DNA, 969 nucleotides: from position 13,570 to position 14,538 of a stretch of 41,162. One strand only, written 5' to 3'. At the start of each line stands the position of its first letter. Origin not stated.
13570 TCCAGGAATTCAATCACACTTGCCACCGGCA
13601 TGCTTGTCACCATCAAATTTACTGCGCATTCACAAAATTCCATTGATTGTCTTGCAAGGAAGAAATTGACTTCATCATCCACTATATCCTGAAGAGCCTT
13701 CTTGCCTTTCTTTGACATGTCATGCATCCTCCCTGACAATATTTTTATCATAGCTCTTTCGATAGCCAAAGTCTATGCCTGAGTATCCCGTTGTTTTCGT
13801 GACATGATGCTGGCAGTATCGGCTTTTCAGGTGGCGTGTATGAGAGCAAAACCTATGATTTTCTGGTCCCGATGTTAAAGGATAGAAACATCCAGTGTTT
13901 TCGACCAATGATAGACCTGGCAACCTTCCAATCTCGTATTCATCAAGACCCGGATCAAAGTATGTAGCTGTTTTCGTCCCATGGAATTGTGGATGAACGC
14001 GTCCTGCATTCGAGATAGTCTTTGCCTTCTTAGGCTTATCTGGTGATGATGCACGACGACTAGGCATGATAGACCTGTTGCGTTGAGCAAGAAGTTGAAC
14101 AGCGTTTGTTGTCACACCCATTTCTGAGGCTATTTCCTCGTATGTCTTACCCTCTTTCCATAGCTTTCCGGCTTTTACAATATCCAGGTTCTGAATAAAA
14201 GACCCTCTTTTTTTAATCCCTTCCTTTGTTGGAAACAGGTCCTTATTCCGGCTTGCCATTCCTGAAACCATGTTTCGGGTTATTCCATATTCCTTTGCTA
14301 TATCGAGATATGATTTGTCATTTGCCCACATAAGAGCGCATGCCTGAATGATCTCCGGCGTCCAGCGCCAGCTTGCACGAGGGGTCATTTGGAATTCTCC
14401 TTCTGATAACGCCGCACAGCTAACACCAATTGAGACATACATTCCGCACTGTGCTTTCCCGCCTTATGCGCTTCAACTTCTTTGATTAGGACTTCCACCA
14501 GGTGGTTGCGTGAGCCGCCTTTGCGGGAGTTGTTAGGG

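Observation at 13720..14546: Phage GcrA-like regulator with a duplicated DNA-binding domain, coupled to a 53-aa ORF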

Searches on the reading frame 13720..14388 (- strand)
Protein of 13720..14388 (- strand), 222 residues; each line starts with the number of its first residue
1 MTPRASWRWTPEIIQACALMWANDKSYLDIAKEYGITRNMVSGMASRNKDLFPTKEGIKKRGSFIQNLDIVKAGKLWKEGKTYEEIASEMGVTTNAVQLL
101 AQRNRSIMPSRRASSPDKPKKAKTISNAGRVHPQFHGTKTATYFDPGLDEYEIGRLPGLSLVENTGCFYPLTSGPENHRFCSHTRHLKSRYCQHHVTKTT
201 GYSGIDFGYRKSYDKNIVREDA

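Call 3: search_protein_families(library=pfam, proteins=[window:13720-14388:-], max_evalue=1)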
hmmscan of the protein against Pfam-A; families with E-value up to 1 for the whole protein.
window:13720-14388:- (222 aa): 14 families
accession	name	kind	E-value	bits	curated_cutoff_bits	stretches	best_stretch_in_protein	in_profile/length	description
PF07750.17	GcrA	-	3.8e-12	47.3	26.9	2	75-196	13-141/155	GcrA cell cycle regulator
PF08281.18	Sigma70_r4_2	-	8.6e-07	29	25.7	1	79-103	25-49/54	Sigma-70, region 4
PF13384.12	HTH_23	-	4.5e-06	26.7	24.6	1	75-103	12-40/50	Homeodomain-like domain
PF04545.22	Sigma70_r4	-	4.6e-05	23.3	24.1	1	78-97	18-37/50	Sigma-70, region 4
PF15978.11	TnsD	-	8.1e-05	22.2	32.4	1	73-115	191-234/355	Tn7-like transposition protein D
PF13518.12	HTH_28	-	0.0048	17.4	25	0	76-93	8-25/52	Helix-turn-helix domain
PF18488.6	WYL_3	-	0.014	16.1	25.3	0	70-102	5-36/63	WYL domain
PF16509.11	KORA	-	0.015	16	26.7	0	75-103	25-53/84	TrfB plasmid transcriptional repressor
PF00196.25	GerE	-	0.018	15.1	23.5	0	76-98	13-35/57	Bacterial regulatory proteins, luxR family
PF11242.13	DUF2774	-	0.019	15.6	29.2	0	22-42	11-31/63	Protein of unknown function (DUF2774)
PF14493.12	HTH_40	-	0.031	15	27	1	75-98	7-30/89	Helix-turn-helix domain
PF13936.12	HTH_38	-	0.12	12.6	27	0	69-93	9-33/44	Helix-turn-helix domain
PF18362.6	THB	-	0.16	12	25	0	19-37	6-24/34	Tri-helix bundle domain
PF11722.13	zf-TRM13_CCCH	-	0.97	9.6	20.9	0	177-195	10-28/29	CCCH zinc finger in TRM13 protein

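Call 4: search_protein_families(library=phrogs, proteins=[window:13720-14388:-], max_evalue=0.01)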
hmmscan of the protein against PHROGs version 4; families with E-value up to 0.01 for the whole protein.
window:13720-14388:- (222 aa): 22 families
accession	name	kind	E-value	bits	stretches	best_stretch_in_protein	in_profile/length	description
phrog_16311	-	unknown function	6.7e-33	115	2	68-205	8-149/151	-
phrog_323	-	transcription regulation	6.8e-07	30.1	1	8-114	96-198/319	transcriptional regulator, D5-like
phrog_11376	-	unknown function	2.5e-05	25.5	0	60-105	38-83/134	-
phrog_704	-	DNA, RNA and nucleotide metabolism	2.9e-05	24.4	0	73-142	12-81/390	DNA repair exonuclease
phrog_4151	-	DNA, RNA and nucleotide metabolism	5.1e-05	24.1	0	72-100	12-40/154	DNA binding protein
phrog_3356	-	integration and excision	7.4e-05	23.7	0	69-121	32-86/168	transposase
phrog_8794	-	transcription regulation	8.8e-05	23.6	0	70-124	10-65/159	sigma factor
phrog_3855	-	DNA, RNA and nucleotide metabolism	0.00012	23.4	0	67-105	66-104/115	HTH DNA binding protein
phrog_7545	-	DNA, RNA and nucleotide metabolism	0.00016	22.9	0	76-115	14-53/160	HNH endonuclease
phrog_3910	-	transcription regulation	0.00022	21.3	0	71-104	76-110/356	transcriptional regulator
phrog_20467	-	DNA, RNA and nucleotide metabolism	0.00068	20.5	0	67-104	65-102/112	HNH endonuclease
phrog_2159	-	DNA, RNA and nucleotide metabolism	0.00076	19.9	1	68-125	170-231/365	ParB-like partition protein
phrog_7168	-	DNA, RNA and nucleotide metabolism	0.0011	19.5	0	14-49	232-264/284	homing endonuclease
phrog_645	-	DNA, RNA and nucleotide metabolism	0.0017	19.5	0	70-101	27-59/196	Rnase E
phrog_38043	-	unknown function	0.0018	19.3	0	76-112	17-53/162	-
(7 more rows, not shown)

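Call 6: search_dna_similar(query=window:13720-14388:-, collection=phages, mode=protein, max_rows=40, rows=spread)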
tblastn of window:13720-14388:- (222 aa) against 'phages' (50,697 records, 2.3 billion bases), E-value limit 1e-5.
Records with a match: 43; places in all: 43; records where one place covers at least 80% of the query: 42.
Best place of each record, by identity: <60% 43.
By first word of the organism name: Brucella 41; Microcystis 1; Rhizobium 1.
By host as written in the record: Brucella abortus S19 14; Brucella sp. 6; Brucella abortus 141 5; Brucella abortus 4; Brucella melitensis 16M 2; brucella abortus 141 2; Brucella abortus 544 2; Brucella melitensis 1; and 7 more.
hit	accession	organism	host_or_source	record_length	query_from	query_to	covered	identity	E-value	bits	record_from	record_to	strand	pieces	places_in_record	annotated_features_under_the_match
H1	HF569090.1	Brucella phage R/C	Brucella sp.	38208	9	218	95%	40.2%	9e-43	159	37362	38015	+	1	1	R/C_ORF58: putative cell cycle regulator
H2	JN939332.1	Brucella phage Pr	Brucella melitensis 16M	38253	9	218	95%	40.2%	9e-43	159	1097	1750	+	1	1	putative GcrA-like protein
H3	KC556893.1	Brucella phage Bk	Brucella melitensis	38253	9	218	95%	40.2%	9e-43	159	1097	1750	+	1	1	putative GcrA-like protein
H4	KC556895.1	Brucella phage R/C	Brucella canis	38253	9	218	95%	40.2%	9e-43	159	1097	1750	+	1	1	putative GcrA-like protein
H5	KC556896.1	Brucella phage S708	Brucella suis S708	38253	9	218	95%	40.2%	9e-43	159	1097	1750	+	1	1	putative GcrA-like protein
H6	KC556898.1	Brucella phage Wb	Brucella abortus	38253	9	218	95%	40.2%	9e-43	159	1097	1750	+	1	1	putative GcrA-like protein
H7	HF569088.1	Brucella phage Bk2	Brucella sp.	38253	9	218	95%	40.2%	9e-43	159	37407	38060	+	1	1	Bk2_ORF57: putative cell cycle regulator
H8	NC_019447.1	Brucella phage Pr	Brucella melitensis 16M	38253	9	218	95%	40.2%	9e-43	159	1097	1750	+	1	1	putative GcrA-like protein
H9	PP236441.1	Brucella phage NMY-2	Brucella abortus 45/20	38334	9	218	95%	40.2%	9e-43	159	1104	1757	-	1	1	putative GcrA-like protein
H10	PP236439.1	Brucella phage A1_YZhang-2024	Brucella abortus S19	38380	9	218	95%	40.2%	9e-43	159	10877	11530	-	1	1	putative GcrA-like protein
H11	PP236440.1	Brucella phage NMY-1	Brucella melitensis Isfahan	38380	9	218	95%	40.2%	9e-43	159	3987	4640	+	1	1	putative GcrA-like protein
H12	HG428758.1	Brucella phage F1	Brucella sp.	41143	9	218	95%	40.2%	9e-43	159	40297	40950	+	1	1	F1_ORF57: putative cell cycle regulator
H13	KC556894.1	Brucella phage Fz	Brucella abortus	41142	9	218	95%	40.2%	9e-43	159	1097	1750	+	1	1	putative GcrA-like protein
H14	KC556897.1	Brucella phage Tb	Brucella abortus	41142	9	218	95%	40.2%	9e-43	159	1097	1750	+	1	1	putative GcrA-like protein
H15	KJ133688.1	Brucella phage 02_19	Brucella abortus S19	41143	9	218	95%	40.2%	9e-43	159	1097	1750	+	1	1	putative GcrA-like protein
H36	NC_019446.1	Brucella phage Tb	Brucella abortus 544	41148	9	218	95%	40.2%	9e-43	159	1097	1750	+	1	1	putative GcrA-like protein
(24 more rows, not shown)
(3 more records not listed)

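Call 7: get_annotated_region(hit=H36, flank=4000)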
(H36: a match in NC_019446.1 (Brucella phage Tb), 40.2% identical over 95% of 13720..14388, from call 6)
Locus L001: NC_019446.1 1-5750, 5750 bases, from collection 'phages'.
description: Brucella phage Tb, complete genome.
organism: Brucella phage Tb (NCBI taxid 1133292)
taxonomy: Viruses; Duplodnaviria; Heunggongvirae; Uroviricota; Caudoviricetes; Perisivirus; Perisivirus Tb
host: Brucella abortus 544; source: -; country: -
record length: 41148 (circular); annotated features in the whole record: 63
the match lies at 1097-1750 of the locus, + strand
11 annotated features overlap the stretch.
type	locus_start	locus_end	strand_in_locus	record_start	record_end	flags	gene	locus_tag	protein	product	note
CDS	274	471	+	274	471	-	-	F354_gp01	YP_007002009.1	hypothetical protein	-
CDS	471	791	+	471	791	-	-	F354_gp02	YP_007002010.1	hypothetical protein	-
CDS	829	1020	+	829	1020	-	-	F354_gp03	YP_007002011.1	hypothetical protein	-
CDS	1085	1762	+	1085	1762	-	-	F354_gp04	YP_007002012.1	putative GcrA-like protein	-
CDS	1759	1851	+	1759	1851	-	-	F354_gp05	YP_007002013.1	hypothetical protein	ORFan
CDS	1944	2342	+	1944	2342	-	-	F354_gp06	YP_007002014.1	terminase small subunit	-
CDS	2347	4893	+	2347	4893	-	-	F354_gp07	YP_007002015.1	terminase large subunit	intein present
CDS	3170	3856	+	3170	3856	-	-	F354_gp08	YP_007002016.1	putative HNH endonuclease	intron-encoded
CDS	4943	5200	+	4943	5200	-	-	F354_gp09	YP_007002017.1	hypothetical protein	-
CDS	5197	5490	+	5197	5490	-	-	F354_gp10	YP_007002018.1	hypothetical protein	-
CDS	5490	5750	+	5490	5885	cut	-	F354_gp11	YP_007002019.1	hypothetical protein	-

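Call 18: search_solved_structures(query=window:13720-14388:-, max_evalue=1, show_alignments=3)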
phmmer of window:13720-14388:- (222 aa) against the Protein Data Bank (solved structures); distinct sequences matched with E-value up to 1: 3.
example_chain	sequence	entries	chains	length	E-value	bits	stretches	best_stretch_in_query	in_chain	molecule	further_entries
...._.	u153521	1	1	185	8.6e-06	28.7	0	75-103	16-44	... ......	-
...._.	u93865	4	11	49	0.25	14.2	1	7-47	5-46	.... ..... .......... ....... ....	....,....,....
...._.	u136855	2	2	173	0.76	12.6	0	74-196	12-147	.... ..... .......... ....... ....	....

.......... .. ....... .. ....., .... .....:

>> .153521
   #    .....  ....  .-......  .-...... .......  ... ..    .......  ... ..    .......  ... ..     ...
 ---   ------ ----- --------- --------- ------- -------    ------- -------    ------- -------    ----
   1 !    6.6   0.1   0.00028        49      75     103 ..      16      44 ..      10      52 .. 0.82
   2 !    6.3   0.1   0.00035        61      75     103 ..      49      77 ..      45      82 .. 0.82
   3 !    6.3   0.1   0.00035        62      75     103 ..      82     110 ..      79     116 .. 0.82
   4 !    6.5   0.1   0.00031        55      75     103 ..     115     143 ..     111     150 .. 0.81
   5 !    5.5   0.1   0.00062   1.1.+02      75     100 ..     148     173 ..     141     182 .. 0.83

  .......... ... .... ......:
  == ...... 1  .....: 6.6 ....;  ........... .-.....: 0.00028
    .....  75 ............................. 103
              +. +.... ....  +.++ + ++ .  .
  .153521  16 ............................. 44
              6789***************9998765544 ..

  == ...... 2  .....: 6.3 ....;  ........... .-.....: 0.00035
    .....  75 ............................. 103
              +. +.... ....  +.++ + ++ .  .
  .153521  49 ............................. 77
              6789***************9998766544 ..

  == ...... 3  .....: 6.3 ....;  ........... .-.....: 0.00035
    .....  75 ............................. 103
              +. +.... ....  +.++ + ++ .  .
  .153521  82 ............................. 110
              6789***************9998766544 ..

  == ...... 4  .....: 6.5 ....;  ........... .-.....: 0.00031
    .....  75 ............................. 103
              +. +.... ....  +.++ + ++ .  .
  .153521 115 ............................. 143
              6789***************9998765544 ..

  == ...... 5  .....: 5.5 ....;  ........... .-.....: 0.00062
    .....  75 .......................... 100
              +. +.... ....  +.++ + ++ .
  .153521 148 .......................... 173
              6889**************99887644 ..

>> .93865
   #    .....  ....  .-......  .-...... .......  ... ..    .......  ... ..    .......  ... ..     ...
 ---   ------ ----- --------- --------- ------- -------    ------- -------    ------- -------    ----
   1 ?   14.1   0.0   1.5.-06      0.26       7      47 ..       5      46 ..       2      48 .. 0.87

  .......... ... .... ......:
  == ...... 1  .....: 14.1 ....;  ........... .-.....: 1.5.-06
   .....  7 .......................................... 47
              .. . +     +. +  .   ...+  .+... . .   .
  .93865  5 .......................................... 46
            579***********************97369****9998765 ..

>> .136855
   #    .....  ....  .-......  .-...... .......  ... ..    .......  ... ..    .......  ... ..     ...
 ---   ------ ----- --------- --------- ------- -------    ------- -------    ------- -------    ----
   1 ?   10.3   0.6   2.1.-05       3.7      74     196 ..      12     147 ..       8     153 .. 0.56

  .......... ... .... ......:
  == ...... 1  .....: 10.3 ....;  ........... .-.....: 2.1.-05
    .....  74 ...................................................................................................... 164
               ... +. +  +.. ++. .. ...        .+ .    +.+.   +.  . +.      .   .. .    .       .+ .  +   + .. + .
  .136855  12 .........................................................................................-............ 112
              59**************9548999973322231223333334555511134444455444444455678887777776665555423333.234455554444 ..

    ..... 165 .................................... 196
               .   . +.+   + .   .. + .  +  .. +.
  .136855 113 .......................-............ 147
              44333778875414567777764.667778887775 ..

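Call 19: find_homologous_proteins(query=window:13720-14388:-, max_evalue=0.001)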
Query window:13720-14388:- (222 aa): 11 proteins with E <= 0.001 among 87 candidates.
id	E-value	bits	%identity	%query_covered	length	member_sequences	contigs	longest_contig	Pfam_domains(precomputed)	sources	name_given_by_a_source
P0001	2.9e-150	516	100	100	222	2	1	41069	PF13384.13,PF07750.18,PF08281.19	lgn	-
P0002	1.3e-118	412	80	99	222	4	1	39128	PF13384.13,PF07750.18,PF08281.19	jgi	jgi:hypothetical protein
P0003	4.6e-97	342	77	91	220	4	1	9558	PF13384.13,PF07750.18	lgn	-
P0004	1.3e-90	321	63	99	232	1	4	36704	PF07750.18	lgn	-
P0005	3.6e-90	319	65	97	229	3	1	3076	PF13384.13,PF15978.12,PF07750.18,PF08281.19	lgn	-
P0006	8.9e-75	269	51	97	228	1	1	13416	PF13384.13,PF07750.18,PF08281.19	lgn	-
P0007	1.9e-69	252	59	91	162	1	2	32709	PF07750.18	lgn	-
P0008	1.3e-64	236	52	65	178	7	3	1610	PF07750.18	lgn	-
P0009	1.8e-62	229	48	100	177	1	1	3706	PF07750.18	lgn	-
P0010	3.0e-57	212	48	100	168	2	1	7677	PF07750.18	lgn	-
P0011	1.4e-48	183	44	95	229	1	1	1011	PF13936.13,PF07750.18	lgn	-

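Call 35: search_protein_representatives(alignment_id=A2)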
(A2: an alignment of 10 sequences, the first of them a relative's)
Query: 10 sequences, 225 profile positions. Proteins with E-value up to 0.001 (for the whole library): 2749; up to 1e-10: 229; up to 1e-30: 14. The best 150 are listed.
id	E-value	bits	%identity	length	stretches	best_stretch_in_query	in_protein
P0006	1.7e-108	378.1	-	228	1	5-224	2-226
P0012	2.6e-69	249.9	-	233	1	1-221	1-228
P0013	4.9e-59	216.3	-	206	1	9-224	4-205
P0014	5.6e-43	163.8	-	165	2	142-220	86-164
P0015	1.9e-40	155.5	-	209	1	8-205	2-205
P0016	8.2e-40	153.4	-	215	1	8-204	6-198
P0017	3.6e-39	151.3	-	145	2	145-223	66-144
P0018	5.3e-36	141.0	-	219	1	9-220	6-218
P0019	1.2e-35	139.8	-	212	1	8-205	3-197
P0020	9.2e-35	136.9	-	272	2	18-201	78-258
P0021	1.9e-33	132.6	-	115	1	137-221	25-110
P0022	3.4e-33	131.8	-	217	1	2-205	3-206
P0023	1.6e-32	129.6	-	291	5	17-114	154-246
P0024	1.6e-32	129.6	-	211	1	8-209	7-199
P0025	3.9e-30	121.8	-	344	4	16-113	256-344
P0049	3.5e-20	89.2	-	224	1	5-200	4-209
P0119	1.2e-14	71.1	-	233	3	7-58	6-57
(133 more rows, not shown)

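Call 36: find_encoding_contigs(protein=P0001, flank=3000, max_places=3)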
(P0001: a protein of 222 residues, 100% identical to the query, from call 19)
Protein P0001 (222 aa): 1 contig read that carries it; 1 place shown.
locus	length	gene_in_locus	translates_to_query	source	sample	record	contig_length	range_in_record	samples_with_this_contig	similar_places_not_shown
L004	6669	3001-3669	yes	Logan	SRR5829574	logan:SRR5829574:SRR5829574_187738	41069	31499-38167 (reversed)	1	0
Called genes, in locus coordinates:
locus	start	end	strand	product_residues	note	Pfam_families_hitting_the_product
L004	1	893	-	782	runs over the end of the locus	PF09250:Prim-Pol, PF08707:PriCT_2, PF13148:DUF3987 (faint)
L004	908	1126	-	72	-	-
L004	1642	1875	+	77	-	-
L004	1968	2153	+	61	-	-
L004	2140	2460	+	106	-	-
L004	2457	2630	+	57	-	-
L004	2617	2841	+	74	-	-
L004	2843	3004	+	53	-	-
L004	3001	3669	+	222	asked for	PF13384:HTH_23 (faint), PF08281:Sigma70_r4_2 (faint), PF07750:GcrA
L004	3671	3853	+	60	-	-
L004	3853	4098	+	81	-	-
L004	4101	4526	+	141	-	-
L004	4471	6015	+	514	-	PF03237:Terminase_6N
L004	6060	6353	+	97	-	-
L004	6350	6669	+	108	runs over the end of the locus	PF27050:Phage_P22_Y8K6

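Call 47: find_homologous_proteins(query=A3, max_evalue=0.00001)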
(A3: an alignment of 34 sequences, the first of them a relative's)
Query A3 (34 sequences) (222 aa, profile of the alignment): 18 proteins with E <= 0.00001 among 3089 candidates.
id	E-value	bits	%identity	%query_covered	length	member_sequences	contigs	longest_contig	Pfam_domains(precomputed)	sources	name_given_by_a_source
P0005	9.3e-74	266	65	97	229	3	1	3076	PF13384.13,PF15978.12,PF07750.18,PF08281.19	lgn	-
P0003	1.3e-70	255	77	91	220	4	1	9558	PF13384.13,PF07750.18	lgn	-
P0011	2.7e-68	248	44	95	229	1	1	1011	PF13936.13,PF07750.18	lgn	-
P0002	2.9e-67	244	80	99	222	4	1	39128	PF13384.13,PF07750.18,PF08281.19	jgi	jgi:hypothetical protein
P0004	5.1e-67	244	63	99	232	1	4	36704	PF07750.18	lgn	-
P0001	1.4e-66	242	100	100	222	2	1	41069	PF13384.13,PF07750.18,PF08281.19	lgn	-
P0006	1.5e-64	236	51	97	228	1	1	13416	PF13384.13,PF07750.18,PF08281.19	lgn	-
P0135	1.8e-50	190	24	91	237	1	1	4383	PF07750.18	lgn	-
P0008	1.1e-45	174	52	65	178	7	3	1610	PF07750.18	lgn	-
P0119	1.2e-45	174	27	88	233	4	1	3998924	PF13936.13,PF07750.18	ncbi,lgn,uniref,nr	ncbi:GcrA family cell cycle regulator [Rhizobium sp. RCAM05973]|uniref:GcrA family cell cycle regula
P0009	8.6e-45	171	48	100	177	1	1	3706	PF07750.18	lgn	-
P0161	2.2e-44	170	25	87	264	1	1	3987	PF07750.18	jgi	jgi:hypothetical protein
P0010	3.0e-44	169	48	100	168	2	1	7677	PF07750.18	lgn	-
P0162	3.9e-41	159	25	88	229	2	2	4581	PF07750.18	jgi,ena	-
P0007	1.0e-39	154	59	91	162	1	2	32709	PF07750.18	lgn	-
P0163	5.4e-37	145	24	89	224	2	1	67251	PF07750.18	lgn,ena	-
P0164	3.4e-27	113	21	85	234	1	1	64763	PF13384.13,PF07750.18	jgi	jgi:hypothetical protein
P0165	1.8e-14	72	32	18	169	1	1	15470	PF07750.18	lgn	-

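Call 48: find_encoding_contigs(protein=P0119, flank=8000, max_places=2)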
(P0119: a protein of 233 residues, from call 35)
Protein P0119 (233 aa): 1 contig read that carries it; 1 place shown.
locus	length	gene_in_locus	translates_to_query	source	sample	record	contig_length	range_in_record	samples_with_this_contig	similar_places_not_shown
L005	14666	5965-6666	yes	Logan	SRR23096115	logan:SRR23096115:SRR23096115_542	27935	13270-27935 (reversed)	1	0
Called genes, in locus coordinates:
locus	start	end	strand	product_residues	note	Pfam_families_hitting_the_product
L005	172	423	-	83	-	PF03869:Arc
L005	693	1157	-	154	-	-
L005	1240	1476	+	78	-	-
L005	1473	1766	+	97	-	-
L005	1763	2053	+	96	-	-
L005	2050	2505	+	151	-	-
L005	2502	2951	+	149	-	-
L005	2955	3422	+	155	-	-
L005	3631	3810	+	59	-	-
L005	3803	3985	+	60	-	-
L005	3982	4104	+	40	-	-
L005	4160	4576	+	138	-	-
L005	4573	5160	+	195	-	-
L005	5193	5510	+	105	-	-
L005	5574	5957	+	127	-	PF00486:Trans_reg_C (faint)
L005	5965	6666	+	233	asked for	PF13936:HTH_38 (faint), PF07750:GcrA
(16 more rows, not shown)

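Call 49: find_encoding_contigs(protein=P0163, flank=8000, max_places=2)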
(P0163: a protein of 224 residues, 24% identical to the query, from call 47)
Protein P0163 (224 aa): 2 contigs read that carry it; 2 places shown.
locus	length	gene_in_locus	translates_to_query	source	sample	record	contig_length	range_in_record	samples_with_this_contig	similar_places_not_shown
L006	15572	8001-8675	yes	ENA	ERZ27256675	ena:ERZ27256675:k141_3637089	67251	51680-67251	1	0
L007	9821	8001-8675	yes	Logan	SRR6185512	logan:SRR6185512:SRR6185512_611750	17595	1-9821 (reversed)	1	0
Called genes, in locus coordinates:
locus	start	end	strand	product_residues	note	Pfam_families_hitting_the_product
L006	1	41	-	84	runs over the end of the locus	-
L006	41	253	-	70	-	-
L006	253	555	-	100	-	-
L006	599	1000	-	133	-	-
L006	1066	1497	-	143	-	-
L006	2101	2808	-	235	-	PF00717:Peptidase_S24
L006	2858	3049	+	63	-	-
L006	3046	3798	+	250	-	PF01844:HNH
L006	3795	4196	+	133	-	-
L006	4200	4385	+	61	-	-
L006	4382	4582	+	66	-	-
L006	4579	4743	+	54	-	-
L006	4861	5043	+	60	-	-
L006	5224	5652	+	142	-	-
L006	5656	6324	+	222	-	PF10544:T5orf172, PF13455:MUG113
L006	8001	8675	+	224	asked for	PF07750:GcrA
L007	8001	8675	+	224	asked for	PF07750:GcrA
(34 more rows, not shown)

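Call 50: find_encoding_contigs(protein=P0164, flank=8000, max_places=2)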
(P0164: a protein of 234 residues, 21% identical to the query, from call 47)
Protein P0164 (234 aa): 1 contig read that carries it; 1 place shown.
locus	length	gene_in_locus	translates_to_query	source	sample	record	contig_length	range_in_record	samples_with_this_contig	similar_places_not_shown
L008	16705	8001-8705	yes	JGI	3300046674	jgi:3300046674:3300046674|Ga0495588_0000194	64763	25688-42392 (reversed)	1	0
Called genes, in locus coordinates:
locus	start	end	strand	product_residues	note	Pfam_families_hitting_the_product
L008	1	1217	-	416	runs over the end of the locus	-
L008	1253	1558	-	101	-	-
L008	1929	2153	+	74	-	-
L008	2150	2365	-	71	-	PF03869:Arc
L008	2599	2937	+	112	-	-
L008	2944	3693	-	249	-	PF12844:HTH_19, PF01381:HTH_3, PF13560:HTH_31 (weak)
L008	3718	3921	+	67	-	PF15943:YdaS_toxin, PF14549:P22_Cro (weak)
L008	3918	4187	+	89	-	-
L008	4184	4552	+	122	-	-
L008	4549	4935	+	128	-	-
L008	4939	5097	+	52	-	-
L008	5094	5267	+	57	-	-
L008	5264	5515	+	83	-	-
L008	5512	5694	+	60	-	-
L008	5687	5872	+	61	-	-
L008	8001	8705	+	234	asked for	PF07750:GcrA, PF13384:HTH_23 (faint)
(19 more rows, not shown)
